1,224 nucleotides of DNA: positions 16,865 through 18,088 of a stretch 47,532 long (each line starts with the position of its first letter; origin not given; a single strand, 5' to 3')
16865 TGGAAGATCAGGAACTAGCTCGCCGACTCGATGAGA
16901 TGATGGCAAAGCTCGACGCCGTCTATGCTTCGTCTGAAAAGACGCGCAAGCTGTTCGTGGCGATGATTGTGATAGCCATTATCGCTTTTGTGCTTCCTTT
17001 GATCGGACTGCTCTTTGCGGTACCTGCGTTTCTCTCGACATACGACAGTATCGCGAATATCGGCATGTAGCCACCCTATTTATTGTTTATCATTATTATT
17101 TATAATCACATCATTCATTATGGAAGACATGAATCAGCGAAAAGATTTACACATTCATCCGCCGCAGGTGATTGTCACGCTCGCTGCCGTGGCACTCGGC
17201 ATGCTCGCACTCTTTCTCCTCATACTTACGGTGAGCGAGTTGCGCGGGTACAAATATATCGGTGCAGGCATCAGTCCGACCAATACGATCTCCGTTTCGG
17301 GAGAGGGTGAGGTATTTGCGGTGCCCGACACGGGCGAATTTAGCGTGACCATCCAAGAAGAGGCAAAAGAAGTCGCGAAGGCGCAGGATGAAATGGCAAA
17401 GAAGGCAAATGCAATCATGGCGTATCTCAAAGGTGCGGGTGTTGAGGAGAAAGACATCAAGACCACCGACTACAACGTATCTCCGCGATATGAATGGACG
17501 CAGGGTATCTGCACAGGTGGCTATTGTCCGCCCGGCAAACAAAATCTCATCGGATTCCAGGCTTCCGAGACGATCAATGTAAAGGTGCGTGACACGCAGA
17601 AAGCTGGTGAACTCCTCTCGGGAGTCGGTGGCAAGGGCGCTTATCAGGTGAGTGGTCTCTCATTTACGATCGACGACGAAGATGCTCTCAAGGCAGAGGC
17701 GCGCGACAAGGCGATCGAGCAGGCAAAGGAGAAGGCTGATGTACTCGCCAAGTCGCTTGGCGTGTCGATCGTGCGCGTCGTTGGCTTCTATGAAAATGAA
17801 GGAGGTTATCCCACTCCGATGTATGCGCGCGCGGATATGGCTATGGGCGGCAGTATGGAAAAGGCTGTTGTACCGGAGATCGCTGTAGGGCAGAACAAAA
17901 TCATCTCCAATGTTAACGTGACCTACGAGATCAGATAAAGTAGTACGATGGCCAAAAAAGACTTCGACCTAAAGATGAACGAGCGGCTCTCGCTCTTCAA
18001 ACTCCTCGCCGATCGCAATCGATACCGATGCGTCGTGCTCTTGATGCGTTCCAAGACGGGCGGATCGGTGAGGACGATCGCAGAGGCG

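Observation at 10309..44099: Five accessory cassettes are each bracketed by a duplicated end of the neighbouring core gene, and no recombinase is encoded in the window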

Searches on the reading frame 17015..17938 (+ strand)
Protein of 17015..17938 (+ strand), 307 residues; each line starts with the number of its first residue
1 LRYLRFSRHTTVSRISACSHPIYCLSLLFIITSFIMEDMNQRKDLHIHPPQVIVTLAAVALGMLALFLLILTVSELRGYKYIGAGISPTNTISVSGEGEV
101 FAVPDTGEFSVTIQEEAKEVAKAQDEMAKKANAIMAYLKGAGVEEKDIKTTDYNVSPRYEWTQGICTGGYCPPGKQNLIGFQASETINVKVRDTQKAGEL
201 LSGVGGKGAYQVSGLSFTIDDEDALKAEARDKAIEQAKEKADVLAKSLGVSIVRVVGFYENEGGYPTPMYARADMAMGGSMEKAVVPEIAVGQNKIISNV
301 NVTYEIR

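Call 8: search_protein_families(library=pfam, proteins=[window:17015-17938:+], max_evalue=0.01)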
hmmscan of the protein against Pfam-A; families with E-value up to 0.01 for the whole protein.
window:17015-17938:+ (307 aa): 1 family
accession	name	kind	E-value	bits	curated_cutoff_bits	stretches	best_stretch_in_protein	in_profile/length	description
PF04402.19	SIMPL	-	1e-53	183.1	25.2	1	92-304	1-205/205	Protein of unknown function (DUF541)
